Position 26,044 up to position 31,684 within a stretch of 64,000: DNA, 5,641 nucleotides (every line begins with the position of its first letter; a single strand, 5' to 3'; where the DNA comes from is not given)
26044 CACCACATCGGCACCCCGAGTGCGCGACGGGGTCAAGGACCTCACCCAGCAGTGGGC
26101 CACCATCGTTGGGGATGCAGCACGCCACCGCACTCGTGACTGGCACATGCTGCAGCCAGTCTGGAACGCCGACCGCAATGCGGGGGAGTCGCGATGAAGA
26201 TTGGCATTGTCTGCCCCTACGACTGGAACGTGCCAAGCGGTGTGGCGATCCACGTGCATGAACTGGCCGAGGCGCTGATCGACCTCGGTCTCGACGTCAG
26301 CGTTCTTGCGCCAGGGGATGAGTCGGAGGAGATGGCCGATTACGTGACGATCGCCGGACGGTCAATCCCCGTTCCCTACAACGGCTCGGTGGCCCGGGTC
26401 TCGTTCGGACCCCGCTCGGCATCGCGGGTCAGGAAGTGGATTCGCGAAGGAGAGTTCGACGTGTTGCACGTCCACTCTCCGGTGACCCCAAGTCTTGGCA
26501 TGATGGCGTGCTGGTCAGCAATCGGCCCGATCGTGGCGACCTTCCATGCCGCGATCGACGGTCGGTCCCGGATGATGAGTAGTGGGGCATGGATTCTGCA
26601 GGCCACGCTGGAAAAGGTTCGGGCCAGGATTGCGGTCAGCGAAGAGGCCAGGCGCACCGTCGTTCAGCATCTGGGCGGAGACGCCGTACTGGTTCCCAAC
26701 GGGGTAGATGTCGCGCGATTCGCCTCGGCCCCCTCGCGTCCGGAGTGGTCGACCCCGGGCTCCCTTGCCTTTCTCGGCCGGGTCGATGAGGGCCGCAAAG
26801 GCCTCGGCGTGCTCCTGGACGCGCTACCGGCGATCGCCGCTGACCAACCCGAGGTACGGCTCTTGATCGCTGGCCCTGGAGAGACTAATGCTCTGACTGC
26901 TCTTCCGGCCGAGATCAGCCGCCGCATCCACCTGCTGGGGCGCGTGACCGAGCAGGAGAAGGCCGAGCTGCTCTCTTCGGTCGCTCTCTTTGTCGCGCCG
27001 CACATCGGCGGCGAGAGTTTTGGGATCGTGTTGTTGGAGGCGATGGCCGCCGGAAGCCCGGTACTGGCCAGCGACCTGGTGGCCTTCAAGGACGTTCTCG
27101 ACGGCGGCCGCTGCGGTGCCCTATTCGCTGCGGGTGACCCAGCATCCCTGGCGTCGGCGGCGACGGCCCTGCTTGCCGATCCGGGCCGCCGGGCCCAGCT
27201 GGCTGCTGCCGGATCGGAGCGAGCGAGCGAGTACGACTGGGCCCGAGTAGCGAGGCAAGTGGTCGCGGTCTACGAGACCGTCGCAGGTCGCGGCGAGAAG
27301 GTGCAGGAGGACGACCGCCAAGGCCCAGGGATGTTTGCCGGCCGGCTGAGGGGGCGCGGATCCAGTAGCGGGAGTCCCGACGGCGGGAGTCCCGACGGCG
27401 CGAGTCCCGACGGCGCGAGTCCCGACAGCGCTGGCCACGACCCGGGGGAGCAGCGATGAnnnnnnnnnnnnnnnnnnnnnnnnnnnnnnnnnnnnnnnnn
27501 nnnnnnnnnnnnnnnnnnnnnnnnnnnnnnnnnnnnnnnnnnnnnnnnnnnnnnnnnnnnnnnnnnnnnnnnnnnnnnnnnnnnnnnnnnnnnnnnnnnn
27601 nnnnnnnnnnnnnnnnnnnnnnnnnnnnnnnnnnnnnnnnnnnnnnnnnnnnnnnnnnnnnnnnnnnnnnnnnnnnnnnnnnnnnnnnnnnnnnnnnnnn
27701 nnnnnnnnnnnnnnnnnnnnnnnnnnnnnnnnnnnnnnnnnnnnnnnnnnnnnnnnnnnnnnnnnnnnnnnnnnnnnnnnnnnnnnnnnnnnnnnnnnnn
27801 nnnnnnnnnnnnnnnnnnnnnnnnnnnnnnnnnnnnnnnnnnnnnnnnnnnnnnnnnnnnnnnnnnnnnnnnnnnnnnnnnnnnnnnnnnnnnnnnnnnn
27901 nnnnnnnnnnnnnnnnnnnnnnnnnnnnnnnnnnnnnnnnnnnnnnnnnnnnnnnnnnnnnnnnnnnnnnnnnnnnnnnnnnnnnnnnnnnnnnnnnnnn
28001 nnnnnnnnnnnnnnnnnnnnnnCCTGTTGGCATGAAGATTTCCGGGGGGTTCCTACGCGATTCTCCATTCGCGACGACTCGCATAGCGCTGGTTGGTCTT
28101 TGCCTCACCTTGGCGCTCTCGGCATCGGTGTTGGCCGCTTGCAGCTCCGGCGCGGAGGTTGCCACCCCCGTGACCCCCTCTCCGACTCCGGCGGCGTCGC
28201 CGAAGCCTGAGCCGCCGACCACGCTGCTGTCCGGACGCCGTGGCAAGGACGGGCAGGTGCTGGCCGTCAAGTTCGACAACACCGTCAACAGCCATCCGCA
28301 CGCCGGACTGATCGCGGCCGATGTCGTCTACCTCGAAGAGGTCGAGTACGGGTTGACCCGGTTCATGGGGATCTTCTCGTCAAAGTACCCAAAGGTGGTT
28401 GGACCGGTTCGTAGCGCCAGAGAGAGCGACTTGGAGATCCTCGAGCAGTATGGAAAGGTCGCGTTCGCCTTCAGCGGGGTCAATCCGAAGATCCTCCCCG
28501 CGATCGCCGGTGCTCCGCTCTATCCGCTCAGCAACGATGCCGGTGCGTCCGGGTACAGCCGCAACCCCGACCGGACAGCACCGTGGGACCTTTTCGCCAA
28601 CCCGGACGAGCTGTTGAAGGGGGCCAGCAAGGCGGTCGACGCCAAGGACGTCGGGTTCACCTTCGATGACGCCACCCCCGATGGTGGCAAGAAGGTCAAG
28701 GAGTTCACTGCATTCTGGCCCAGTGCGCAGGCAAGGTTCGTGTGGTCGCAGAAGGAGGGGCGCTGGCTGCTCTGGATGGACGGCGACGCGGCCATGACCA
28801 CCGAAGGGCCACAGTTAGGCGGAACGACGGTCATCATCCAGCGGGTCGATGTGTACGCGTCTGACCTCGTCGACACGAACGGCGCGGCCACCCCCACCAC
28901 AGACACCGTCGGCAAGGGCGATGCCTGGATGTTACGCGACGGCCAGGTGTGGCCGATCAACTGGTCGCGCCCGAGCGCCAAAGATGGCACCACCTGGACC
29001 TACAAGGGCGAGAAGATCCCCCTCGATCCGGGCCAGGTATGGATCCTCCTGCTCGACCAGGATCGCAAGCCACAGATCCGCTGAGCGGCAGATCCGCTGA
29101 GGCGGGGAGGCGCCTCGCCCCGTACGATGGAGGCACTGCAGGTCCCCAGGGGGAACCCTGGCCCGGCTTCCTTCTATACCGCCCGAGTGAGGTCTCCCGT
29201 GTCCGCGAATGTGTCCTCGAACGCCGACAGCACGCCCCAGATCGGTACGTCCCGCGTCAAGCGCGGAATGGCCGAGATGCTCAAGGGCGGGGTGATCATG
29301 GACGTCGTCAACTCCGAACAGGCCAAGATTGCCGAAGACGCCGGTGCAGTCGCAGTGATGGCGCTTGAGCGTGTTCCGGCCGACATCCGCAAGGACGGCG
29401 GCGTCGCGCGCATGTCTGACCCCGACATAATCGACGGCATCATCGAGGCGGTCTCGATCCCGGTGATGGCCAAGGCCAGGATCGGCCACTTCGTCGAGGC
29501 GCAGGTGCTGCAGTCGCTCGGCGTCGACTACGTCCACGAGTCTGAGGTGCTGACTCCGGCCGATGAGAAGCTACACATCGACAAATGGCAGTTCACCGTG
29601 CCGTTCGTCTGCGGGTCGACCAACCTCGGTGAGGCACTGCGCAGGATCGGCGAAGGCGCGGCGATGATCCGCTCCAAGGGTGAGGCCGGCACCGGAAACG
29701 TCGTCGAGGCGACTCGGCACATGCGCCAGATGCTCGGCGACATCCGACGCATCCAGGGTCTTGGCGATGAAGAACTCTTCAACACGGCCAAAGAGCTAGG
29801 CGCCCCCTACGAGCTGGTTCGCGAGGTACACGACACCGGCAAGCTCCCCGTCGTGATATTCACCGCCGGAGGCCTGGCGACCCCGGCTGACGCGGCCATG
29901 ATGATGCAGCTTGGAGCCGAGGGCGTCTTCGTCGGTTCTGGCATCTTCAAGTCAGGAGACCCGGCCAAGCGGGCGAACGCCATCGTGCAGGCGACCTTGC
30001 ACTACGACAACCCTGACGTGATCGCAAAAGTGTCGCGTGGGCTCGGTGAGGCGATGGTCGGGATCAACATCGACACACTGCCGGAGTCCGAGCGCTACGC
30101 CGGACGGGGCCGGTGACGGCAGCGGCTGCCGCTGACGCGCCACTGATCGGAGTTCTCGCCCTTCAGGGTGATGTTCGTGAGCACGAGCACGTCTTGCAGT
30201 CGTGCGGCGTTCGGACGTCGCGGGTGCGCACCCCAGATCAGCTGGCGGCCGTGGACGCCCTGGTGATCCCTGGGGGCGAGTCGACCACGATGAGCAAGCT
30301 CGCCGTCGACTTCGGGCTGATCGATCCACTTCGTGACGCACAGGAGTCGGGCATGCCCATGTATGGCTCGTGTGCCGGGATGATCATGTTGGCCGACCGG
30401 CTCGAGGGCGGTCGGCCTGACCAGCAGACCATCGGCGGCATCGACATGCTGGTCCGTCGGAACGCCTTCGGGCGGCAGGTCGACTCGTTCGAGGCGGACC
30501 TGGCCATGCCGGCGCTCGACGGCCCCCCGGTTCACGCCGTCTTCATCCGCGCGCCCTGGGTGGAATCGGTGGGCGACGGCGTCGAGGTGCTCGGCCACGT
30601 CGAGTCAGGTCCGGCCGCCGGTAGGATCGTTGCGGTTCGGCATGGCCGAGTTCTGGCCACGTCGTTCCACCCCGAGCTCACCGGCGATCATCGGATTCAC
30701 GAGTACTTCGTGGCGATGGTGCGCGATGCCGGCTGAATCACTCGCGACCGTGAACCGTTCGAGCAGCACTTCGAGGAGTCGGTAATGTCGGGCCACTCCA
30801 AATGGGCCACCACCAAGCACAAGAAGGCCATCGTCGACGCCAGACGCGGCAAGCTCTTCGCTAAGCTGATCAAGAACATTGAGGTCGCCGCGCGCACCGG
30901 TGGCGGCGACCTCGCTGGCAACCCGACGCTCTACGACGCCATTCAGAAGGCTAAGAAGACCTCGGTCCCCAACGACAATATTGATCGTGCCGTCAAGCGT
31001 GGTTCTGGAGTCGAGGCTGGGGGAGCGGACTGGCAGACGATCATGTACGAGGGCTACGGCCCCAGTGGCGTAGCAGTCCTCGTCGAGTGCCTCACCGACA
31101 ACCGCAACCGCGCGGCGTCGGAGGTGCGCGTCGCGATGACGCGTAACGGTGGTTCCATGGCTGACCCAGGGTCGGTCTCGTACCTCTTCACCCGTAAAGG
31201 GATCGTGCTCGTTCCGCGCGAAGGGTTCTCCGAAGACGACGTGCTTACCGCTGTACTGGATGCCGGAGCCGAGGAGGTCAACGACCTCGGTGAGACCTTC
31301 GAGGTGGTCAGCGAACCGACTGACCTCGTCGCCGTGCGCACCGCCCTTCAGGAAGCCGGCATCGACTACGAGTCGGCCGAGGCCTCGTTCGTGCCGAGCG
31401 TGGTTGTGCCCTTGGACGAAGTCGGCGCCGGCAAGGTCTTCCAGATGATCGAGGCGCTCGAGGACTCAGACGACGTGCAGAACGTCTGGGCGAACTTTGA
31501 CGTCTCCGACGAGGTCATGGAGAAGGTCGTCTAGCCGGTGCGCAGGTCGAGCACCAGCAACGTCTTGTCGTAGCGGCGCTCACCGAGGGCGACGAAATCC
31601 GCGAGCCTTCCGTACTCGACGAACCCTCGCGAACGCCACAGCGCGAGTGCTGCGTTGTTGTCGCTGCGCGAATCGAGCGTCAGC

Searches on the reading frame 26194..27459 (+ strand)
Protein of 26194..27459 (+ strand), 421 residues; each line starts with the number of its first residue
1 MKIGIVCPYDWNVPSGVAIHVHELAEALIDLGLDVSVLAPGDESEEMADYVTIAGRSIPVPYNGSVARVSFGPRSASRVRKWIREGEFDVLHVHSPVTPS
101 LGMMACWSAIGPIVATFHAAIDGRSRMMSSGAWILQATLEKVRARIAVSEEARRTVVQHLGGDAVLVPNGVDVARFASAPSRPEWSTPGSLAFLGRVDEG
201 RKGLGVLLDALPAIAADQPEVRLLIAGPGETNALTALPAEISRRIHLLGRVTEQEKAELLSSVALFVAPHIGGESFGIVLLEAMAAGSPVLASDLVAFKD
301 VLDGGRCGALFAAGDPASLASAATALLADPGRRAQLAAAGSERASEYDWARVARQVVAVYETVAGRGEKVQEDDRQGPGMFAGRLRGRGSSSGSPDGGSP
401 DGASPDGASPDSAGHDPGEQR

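Call 25: search_protein_families(library=pfam, proteins=[window:26194-27459:+], max_evalue=0.001)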
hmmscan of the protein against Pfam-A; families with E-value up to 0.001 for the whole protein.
window:26194-27459:+ (421 aa): 7 families
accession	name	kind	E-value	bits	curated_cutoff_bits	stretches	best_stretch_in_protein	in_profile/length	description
PF13439.12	Glyco_transf_4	-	4.5e-32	111.9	28.5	1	15-175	2-170/170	Glycosyltransferase Family 4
PF13692.12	Glyco_trans_1_4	-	2e-31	109.6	27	1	191-329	4-142/142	Glycosyl transferases group 1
PF00534.26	Glycos_transf_1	-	4.1e-25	88.7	26.4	1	191-342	18-171/172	Glycosyl transferases group 1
PF13579.12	Glyco_trans_4_4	-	1.3e-19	71.6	29.7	1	15-170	1-158/158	Glycosyl transferase 4-like domain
PF13524.12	Glyco_trans_1_2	-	4.6e-11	43.3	25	1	213-357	8-143/144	Glycosyl transferase-like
PF20706.3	GT4-conflict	-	3e-06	26.9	26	1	150-355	159-384/385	Family 4 Glycosyltransferase in conflict systems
PF13477.12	Glyco_trans_4_2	-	0.00025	21.7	23.4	1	18-118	10-107/139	Glycosyl transferase 4-like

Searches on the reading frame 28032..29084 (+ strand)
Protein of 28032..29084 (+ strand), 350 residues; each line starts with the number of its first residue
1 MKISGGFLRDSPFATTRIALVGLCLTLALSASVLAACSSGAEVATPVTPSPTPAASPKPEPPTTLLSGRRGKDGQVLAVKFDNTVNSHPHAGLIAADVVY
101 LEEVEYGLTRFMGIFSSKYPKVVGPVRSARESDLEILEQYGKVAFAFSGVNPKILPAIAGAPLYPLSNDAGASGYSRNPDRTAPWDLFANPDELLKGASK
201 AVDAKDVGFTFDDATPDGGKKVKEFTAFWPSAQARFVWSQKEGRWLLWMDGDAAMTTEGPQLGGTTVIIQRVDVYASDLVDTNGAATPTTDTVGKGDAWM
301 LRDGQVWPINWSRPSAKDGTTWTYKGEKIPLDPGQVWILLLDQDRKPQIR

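Call 25: search_protein_families(library=pfam, proteins=[window:28032-29084:+], max_evalue=0.001)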
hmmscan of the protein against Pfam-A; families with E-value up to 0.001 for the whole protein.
window:28032-29084:+ (350 aa): 2 families
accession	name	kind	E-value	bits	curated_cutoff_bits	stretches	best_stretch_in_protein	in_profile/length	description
PF11258.13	DUF3048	-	3.1e-28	99.2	25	1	74-200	14-144/148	Protein of unknown function (DUF3048) N-terminal domain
PF17479.7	DUF3048_C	-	1.2e-21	77.6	25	1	230-338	7-114/114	Protein of unknown function (DUF3048) C-terminal domain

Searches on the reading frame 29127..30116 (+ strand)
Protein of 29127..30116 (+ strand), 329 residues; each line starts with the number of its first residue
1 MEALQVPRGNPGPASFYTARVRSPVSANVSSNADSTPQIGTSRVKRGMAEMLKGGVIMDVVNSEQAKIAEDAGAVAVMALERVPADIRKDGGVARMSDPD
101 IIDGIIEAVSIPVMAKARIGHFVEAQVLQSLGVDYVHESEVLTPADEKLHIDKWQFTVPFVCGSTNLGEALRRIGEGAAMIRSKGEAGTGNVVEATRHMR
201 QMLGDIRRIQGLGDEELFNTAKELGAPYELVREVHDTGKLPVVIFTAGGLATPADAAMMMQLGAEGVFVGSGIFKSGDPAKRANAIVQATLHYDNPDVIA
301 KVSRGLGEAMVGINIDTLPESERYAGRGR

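Call 25: search_protein_families(library=pfam, proteins=[window:29127-30116:+], max_evalue=0.001)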
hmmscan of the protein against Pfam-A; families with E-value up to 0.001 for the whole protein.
window:29127-30116:+ (329 aa): 4 families
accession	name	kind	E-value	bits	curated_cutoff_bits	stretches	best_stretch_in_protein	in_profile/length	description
PF01680.23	SOR_SNZ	-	9.4e-106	352.6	27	1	42-247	2-207/207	SOR/SNZ family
PF05690.20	ThiG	-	7.6e-11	42.3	23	1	231-289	167-223/247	Thiazole biosynthesis protein ThiG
PF03060.21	NMO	-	0.00019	21.4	28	1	228-292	182-242/331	Nitronate monooxygenase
PF17935.6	TetR_C_27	-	0.00065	20.2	26.1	0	270-304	61-95/106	Tetracyclin repressor-like, C-terminal domain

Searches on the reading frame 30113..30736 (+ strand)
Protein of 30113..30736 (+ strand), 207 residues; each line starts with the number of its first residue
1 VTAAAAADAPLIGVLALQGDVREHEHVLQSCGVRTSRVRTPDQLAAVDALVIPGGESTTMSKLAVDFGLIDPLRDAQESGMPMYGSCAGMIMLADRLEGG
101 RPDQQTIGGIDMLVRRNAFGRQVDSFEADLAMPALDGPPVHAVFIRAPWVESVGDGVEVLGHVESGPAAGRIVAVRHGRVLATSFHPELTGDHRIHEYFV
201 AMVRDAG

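Call 79: search_protein_families(library=pfam, proteins=[window:30113-30736:+], max_evalue=0.0001)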
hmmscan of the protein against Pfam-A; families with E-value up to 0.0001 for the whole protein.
window:30113-30736:+ (207 aa): 3 families
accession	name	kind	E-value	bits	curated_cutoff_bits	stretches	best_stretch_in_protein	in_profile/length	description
PF01174.25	SNO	-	1.4e-59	201.5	27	1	14-203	1-186/188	SNO glutamine amidotransferase family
PF07685.20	GATase_3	-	2.7e-09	37.4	27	1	31-113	23-111/196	CobB/CobQ-like glutamine amidotransferase domain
PF03575.23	Peptidase_S51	-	2.1e-05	24.8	23.9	1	42-97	78-133/206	Peptidase family S51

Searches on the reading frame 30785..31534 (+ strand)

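Call 79: search_protein_families(library=pfam, proteins=[window:30785-31534:+], max_evalue=0.0001)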
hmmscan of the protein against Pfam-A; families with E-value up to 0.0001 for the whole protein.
window:30785-31534:+ (249 aa): 2 families
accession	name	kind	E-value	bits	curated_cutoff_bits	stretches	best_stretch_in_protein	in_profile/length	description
PF01709.26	Transcrip_reg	-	1.1e-55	188.2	27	1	84-238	2-160/160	TACO1/YebC second and third domain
PF20772.2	TACO1_YebC_N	-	2.2e-30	105.4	36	1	5-75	1-72/73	TACO1/YebC protein N-terminal domain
